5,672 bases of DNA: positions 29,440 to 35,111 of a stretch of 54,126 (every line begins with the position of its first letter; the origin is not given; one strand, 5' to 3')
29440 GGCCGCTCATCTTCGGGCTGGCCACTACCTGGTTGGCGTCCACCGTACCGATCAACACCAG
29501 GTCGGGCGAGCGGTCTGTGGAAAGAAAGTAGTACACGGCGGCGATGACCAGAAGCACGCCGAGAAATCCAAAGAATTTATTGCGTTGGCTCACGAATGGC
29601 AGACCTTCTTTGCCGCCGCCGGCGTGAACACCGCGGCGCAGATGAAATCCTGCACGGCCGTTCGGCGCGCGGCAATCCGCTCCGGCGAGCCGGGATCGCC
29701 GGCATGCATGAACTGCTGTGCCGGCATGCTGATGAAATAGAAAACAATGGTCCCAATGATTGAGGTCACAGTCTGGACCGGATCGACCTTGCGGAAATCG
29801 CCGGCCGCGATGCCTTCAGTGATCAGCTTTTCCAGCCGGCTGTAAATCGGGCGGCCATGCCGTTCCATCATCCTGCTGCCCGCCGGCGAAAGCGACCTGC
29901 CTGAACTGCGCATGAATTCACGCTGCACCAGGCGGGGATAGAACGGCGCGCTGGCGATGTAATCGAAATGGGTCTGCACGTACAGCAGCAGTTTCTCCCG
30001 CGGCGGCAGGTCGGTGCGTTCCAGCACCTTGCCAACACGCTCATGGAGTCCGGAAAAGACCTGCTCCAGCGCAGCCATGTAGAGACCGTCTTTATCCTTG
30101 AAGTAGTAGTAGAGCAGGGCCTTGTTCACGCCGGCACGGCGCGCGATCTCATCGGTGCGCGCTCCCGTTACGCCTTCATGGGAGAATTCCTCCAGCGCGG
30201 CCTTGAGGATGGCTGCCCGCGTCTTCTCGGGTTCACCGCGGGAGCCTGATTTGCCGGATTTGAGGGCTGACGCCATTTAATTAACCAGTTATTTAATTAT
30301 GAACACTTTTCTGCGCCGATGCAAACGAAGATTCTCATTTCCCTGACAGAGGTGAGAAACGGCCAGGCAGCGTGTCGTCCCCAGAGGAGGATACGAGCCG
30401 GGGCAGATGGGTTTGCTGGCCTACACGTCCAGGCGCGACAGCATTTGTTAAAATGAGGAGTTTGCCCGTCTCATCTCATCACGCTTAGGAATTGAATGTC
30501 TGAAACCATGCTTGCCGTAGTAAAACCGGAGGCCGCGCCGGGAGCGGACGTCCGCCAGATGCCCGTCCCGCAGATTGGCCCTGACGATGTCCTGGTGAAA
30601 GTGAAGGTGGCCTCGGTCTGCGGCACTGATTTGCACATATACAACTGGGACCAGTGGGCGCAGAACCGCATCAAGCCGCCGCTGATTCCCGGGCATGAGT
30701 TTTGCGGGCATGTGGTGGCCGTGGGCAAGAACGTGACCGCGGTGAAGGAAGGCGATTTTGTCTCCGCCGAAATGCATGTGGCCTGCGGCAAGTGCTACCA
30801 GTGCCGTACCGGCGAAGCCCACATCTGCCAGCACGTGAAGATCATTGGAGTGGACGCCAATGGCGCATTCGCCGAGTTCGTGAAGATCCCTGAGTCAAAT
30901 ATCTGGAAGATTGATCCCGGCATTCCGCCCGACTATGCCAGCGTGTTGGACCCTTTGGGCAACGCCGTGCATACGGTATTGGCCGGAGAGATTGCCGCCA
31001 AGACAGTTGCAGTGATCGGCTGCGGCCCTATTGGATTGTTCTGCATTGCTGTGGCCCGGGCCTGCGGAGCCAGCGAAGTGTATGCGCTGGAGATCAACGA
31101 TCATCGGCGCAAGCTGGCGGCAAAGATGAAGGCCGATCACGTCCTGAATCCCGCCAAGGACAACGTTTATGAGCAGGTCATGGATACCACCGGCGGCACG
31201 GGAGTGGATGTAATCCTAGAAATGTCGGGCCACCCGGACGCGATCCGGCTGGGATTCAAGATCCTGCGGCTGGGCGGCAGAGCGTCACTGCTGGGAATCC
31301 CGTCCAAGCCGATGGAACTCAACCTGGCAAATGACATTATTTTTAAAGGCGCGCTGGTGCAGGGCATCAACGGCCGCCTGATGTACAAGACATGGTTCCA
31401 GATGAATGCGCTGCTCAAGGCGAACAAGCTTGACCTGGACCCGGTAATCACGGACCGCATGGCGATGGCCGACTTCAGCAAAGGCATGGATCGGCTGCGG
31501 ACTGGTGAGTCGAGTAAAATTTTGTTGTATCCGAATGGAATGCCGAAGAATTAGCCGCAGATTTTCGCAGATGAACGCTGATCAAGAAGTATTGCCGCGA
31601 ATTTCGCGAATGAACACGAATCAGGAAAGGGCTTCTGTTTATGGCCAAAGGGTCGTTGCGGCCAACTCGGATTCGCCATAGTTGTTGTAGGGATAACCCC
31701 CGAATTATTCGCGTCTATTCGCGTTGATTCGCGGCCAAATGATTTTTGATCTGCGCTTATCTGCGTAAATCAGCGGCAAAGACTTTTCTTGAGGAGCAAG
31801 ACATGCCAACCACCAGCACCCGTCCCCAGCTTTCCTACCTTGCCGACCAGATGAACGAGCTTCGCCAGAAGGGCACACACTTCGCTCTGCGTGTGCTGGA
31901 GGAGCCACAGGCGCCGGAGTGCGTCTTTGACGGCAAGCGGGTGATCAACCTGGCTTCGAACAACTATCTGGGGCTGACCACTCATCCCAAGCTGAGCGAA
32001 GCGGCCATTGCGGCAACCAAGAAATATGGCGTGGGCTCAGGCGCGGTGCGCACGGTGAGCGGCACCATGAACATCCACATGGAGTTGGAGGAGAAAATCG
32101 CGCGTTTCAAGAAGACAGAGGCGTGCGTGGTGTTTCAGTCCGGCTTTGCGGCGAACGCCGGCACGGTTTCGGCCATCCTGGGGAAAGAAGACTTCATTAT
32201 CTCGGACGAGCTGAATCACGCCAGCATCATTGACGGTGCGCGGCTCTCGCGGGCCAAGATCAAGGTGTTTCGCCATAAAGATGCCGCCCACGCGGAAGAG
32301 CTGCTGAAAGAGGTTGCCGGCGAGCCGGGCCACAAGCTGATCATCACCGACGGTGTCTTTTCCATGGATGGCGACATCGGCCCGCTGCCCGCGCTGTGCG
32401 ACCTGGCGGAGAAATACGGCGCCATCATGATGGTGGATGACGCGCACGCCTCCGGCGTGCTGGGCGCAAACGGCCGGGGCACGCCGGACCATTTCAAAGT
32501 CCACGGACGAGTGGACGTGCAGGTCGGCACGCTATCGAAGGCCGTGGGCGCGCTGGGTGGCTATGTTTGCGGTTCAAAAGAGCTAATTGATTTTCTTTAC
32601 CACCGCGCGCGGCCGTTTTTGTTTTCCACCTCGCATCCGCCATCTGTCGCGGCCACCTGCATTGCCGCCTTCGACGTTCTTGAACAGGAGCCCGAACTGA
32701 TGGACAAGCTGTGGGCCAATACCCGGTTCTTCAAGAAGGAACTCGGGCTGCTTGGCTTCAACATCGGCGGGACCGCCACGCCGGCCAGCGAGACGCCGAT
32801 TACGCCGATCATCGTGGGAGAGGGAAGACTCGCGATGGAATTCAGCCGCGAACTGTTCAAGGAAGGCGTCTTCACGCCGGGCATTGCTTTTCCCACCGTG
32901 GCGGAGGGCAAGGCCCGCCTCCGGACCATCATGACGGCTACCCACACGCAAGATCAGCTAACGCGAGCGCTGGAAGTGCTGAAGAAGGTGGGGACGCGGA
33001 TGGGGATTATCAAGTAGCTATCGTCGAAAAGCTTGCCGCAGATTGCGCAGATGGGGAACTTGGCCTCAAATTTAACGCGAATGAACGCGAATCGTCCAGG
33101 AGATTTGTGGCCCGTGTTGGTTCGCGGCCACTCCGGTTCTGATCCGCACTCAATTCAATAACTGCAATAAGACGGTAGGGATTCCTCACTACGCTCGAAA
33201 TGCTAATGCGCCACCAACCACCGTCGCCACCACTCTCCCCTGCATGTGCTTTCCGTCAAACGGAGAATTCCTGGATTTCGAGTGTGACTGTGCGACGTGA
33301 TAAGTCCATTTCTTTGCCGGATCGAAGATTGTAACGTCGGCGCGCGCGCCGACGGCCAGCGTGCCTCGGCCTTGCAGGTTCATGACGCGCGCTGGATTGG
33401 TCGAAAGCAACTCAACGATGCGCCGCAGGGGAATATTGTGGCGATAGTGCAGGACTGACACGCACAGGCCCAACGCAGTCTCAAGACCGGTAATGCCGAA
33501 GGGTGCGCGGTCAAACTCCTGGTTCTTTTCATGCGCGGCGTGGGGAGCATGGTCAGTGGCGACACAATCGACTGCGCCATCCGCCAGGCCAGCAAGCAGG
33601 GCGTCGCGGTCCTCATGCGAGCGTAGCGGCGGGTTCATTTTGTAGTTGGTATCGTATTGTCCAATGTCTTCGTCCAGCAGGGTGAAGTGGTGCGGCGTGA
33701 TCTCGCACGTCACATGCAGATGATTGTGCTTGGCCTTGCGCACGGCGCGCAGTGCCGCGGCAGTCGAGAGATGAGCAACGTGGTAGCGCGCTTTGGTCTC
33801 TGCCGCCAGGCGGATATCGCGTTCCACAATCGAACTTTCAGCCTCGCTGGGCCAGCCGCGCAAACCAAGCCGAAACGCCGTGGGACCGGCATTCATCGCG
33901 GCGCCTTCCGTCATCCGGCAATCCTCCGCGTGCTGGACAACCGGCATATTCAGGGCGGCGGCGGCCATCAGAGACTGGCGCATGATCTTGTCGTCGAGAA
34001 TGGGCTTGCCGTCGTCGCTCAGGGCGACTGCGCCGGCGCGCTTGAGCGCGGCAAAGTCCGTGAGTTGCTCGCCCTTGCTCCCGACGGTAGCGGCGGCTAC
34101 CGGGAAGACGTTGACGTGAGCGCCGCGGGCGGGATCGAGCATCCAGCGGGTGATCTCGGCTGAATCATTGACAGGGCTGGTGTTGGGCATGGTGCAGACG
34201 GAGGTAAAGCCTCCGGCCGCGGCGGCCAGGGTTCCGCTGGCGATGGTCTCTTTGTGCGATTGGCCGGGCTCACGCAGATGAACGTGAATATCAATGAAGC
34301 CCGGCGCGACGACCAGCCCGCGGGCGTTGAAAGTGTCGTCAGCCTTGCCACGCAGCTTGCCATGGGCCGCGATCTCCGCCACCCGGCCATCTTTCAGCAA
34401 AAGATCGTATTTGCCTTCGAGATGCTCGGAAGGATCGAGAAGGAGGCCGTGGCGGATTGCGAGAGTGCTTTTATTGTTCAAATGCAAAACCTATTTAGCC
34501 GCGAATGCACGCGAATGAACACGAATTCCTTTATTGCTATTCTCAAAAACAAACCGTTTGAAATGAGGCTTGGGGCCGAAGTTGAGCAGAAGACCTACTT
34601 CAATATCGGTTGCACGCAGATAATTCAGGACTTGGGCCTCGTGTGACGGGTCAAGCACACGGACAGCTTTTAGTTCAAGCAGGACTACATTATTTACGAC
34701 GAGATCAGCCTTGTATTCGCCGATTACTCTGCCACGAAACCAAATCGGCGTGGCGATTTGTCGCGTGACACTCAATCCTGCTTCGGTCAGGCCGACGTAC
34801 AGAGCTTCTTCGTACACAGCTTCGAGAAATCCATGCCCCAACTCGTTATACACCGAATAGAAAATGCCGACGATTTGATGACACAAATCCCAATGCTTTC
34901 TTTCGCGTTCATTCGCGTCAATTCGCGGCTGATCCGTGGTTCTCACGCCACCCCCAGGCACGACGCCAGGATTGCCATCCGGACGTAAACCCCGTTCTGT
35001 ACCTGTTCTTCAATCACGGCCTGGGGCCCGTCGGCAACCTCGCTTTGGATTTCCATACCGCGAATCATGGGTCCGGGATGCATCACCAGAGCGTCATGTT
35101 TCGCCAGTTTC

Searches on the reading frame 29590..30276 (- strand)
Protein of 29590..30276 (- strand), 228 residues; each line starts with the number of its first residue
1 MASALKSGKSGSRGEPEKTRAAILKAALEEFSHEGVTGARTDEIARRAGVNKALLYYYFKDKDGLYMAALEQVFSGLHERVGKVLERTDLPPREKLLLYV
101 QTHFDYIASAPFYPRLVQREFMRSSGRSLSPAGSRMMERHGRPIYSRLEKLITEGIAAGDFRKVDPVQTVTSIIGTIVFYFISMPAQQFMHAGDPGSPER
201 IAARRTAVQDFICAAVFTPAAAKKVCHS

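Call 66: search_protein_families(library=pfam, proteins=[window:29590-30276:-], max_evalue=0.00001)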
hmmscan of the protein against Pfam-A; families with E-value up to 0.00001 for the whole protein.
window:29590-30276:- (228 aa): 3 families
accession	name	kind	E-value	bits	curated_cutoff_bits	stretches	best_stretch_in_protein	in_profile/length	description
PF00440.29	TetR_N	-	3.3e-15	56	24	1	23-68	1-46/47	Bacterial regulatory proteins, tetR family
PF17938.6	TetR_C_29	-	2.3e-13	50.8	26.2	1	92-212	1-119/119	Tetracyclin repressor-like, C-terminal domain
PF17932.6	TetR_C_24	-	5.3e-07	30.3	26.4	1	90-177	2-84/114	Tetracyclin repressor-like, C-terminal domain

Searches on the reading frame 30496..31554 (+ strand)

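Call 66: search_protein_families(library=pfam, proteins=[window:30496-31554:+], max_evalue=0.00001)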
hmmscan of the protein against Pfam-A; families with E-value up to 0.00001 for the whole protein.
window:30496-31554:+ (352 aa): 3 families
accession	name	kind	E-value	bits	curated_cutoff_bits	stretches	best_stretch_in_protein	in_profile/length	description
PF08240.17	ADH_N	-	4.5e-31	107.6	23.5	1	28-140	1-103/104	Alcohol dehydrogenase GroES-like domain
PF00107.32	ADH_zinc_N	-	1.6e-28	99.7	31.8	1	178-307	1-127/129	Zinc-binding dehydrogenase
PF16912.11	Glu_dehyd_C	-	6.4e-08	32.8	34.9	1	165-331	28-198/211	Glucose dehydrogenase C-terminus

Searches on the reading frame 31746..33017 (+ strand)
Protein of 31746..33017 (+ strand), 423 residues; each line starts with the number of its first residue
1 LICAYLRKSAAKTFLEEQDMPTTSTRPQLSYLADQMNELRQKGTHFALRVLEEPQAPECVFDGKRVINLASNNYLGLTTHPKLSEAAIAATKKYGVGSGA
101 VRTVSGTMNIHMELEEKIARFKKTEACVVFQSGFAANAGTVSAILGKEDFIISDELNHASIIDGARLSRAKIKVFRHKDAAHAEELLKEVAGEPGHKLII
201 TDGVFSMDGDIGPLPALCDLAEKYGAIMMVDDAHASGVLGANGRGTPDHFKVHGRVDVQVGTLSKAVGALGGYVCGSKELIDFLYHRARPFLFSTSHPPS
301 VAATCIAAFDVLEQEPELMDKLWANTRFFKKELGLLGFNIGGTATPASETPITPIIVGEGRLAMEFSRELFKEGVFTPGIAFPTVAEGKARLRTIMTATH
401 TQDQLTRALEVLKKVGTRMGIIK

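Call 66: search_protein_families(library=pfam, proteins=[window:31746-33017:+], max_evalue=0.00001)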
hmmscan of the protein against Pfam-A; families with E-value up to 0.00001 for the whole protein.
window:31746-33017:+ (423 aa): 2 families
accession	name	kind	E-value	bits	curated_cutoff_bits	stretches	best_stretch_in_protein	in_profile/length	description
PF00155.27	Aminotran_1_2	-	1.3e-60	205.9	19.7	1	65-412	2-361/361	Aminotransferase class I and II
PF01053.26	Cys_Met_Meta_PP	-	1.6e-06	27.4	27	1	111-239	54-181/381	Cys/Met metabolism PLP-dependent enzyme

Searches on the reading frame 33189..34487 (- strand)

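Call 67: search_protein_families(library=pfam, proteins=[window:33189-34487:-], max_evalue=0.00001)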
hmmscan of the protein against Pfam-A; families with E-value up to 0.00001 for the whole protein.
window:33189-34487:- (432 aa): 3 families
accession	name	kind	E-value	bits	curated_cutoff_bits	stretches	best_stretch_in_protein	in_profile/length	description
PF01979.26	Amidohydro_1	-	2.7e-25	89.8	25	1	59-426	1-342/345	Amidohydrolase family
PF07969.17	Amidohydro_3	-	2e-15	57.7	29.7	1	139-428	230-470/472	Amidohydrolase family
PF12890.13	DHOase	-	3.8e-11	43.7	21.2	1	59-242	3-139/142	Dihydro-orotase-like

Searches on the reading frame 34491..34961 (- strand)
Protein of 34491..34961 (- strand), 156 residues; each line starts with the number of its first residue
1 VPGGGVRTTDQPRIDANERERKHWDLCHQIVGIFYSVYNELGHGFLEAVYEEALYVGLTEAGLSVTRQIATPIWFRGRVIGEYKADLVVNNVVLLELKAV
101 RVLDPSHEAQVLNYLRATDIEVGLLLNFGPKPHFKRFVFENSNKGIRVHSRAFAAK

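Call 67: search_protein_families(library=pfam, proteins=[window:34491-34961:-], max_evalue=0.00001)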
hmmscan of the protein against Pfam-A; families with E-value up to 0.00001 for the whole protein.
window:34491-34961:- (156 aa): 1 family
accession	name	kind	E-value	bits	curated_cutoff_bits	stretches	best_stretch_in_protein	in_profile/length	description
PF13366.12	PDDEXK_3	-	2.2e-39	134.9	22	1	25-136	2-116/117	PD-(D/E)XK nuclease superfamily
